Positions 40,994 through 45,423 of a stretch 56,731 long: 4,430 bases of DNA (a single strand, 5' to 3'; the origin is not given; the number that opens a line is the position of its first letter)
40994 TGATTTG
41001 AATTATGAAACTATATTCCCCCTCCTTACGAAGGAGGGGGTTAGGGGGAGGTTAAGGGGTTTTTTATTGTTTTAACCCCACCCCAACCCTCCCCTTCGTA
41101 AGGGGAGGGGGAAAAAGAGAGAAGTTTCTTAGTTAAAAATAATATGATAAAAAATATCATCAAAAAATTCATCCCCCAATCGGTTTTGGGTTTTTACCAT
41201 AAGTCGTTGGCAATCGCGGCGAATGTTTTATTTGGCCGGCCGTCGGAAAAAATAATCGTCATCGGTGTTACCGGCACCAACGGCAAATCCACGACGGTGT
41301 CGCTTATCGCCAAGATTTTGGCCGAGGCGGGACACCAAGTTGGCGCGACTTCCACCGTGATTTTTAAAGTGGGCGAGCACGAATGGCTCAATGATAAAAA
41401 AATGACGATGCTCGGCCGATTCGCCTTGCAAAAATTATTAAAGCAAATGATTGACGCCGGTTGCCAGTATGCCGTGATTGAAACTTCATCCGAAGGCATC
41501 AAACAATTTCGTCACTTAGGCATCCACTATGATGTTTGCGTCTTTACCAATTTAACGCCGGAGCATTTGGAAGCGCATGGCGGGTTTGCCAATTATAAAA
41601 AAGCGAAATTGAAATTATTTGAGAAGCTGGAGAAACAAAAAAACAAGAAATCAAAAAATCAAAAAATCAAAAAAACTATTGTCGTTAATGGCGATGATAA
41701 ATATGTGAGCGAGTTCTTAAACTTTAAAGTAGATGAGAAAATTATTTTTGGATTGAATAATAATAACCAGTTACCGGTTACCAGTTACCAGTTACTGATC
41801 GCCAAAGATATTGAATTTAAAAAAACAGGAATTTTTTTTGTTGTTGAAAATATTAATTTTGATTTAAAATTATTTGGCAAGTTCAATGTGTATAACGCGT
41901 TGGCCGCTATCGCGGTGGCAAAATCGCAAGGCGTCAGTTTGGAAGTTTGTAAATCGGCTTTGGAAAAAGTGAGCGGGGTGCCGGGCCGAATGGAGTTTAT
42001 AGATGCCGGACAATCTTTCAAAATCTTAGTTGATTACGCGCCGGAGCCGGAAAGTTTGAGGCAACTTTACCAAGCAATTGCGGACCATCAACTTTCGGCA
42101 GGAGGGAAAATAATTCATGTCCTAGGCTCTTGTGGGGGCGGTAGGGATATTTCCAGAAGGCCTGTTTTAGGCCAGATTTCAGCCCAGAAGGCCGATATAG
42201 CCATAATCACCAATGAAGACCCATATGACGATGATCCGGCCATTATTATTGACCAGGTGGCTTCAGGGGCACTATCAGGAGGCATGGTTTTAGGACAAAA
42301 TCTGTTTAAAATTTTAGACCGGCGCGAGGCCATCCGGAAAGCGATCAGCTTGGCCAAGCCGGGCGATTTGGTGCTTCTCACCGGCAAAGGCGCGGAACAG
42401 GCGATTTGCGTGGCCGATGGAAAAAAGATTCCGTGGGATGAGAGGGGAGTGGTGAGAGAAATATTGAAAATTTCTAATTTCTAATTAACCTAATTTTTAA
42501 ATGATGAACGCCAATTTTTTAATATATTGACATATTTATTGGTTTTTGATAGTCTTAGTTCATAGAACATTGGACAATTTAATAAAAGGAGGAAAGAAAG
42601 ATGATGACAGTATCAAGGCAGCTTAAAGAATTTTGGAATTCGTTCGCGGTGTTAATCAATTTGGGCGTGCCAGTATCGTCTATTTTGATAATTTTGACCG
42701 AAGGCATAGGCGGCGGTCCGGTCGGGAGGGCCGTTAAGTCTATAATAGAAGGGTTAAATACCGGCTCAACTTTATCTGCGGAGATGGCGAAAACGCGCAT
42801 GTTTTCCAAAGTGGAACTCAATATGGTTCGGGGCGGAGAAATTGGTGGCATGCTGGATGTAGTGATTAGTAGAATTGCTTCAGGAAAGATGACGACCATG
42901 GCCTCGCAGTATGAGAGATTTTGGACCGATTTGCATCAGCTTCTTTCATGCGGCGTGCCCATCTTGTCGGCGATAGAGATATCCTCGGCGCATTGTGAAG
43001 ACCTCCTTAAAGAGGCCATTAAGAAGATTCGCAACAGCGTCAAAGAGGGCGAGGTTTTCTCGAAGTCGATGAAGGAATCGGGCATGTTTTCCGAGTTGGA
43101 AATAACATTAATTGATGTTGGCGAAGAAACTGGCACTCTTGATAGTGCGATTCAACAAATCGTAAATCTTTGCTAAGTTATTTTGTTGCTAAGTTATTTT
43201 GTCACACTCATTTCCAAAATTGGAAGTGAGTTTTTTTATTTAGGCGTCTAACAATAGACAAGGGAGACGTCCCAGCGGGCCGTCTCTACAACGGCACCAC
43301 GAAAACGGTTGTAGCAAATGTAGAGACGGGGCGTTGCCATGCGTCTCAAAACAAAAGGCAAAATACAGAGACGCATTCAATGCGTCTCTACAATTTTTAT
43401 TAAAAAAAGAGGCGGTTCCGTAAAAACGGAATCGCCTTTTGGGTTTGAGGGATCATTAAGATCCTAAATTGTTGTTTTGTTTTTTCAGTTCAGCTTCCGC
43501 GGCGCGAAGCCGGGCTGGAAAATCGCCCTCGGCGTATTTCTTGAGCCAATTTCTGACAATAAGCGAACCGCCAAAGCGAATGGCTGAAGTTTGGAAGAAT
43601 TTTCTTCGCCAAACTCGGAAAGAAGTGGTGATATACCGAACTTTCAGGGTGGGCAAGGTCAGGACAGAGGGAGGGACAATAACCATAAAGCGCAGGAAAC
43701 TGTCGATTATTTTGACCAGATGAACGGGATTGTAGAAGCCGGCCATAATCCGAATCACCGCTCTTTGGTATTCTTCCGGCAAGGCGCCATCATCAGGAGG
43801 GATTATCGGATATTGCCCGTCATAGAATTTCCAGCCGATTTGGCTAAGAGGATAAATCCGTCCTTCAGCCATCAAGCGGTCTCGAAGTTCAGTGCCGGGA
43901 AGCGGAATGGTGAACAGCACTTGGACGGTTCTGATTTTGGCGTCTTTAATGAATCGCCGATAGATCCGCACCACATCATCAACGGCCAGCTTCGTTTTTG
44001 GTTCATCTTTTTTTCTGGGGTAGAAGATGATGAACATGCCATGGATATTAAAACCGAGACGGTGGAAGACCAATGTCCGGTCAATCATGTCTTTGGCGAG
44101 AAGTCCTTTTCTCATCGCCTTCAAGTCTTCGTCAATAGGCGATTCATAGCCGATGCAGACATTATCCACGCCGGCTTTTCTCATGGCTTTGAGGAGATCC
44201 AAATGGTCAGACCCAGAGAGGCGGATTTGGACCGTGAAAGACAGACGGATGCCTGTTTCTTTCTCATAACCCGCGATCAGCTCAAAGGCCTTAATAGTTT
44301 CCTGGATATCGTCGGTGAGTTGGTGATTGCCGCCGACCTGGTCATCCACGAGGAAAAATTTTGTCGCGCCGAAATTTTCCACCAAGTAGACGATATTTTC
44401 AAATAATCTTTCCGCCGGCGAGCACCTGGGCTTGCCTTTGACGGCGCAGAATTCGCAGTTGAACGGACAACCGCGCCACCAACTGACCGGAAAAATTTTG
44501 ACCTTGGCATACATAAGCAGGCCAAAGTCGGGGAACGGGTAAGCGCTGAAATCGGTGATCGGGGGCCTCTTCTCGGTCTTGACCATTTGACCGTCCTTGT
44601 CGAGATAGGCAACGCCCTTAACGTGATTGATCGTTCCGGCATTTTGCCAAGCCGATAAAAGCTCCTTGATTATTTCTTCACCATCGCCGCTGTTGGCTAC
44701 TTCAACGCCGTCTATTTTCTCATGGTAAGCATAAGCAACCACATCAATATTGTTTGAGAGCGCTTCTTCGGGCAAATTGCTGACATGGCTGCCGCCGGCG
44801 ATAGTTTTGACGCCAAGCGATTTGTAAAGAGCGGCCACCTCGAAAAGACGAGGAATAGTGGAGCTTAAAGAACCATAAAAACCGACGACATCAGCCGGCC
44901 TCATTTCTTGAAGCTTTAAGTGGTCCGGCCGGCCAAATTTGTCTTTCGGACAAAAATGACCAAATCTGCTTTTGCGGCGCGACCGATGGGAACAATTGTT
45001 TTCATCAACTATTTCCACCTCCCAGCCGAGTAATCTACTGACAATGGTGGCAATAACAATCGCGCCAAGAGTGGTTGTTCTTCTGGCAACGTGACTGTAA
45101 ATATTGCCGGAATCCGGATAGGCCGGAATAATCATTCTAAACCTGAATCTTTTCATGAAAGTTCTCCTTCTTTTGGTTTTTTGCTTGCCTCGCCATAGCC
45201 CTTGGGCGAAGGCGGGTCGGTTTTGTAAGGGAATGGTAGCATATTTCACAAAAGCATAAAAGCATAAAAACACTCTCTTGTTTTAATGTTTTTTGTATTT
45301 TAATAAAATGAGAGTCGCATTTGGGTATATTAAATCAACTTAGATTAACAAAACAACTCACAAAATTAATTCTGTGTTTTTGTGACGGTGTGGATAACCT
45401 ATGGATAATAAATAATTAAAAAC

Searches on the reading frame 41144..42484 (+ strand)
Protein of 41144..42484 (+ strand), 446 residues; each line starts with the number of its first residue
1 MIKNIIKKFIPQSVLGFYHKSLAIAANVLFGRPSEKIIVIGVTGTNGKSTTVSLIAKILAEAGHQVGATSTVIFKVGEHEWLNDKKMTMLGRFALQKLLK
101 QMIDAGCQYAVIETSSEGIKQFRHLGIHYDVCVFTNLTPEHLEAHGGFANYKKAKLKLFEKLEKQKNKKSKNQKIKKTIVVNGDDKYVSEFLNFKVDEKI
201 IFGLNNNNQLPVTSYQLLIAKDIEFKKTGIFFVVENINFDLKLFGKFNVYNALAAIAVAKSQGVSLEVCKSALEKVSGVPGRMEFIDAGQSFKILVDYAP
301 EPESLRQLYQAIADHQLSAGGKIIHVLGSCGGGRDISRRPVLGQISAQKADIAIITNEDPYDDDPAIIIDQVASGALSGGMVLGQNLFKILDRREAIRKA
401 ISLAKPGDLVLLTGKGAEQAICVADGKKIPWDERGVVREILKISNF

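Call 26: search_protein_families(library=pfam, proteins=[window:41144-42484:+], max_evalue=0.00001)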
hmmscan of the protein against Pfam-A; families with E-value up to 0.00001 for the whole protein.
window:41144-42484:+ (446 aa): 2 families
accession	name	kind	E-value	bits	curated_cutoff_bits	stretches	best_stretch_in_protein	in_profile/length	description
PF08245.18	Mur_ligase_M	-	7e-42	144.1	24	1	42-259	1-200/200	Mur ligase middle domain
PF02875.26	Mur_ligase_C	-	3.8e-23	83.1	28.4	1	281-416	1-127/127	Mur ligase, glutamate ligase domain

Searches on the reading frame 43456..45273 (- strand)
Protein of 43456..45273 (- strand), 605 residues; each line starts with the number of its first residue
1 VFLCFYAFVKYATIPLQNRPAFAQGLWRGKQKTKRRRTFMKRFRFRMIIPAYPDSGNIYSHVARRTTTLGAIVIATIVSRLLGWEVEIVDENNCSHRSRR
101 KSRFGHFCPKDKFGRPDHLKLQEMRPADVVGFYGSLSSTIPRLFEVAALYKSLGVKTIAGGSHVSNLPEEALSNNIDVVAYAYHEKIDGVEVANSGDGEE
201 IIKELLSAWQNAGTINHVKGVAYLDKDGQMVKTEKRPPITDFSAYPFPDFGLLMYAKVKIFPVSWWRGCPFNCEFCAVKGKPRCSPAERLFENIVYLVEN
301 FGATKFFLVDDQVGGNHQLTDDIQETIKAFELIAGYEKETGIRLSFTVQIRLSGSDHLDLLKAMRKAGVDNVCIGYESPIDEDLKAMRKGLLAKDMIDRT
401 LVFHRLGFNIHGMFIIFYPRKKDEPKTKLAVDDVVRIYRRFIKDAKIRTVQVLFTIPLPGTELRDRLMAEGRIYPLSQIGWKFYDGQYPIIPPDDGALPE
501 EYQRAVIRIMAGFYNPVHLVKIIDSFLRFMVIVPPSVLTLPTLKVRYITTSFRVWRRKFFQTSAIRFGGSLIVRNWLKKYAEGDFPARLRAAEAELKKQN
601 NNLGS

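Call 26: search_protein_families(library=pfam, proteins=[window:43456-45273:-], max_evalue=0.00001)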
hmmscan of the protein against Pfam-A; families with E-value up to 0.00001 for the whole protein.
window:43456-45273:- (605 aa): 2 families
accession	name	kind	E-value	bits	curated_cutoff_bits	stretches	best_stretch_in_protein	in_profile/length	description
PF04055.27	Radical_SAM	-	1.5e-12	48.4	29.5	1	265-424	3-157/166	Radical SAM superfamily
PF02310.24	B12-binding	-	7.8e-08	32.6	32.1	1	62-185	8-114/121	B12 binding domain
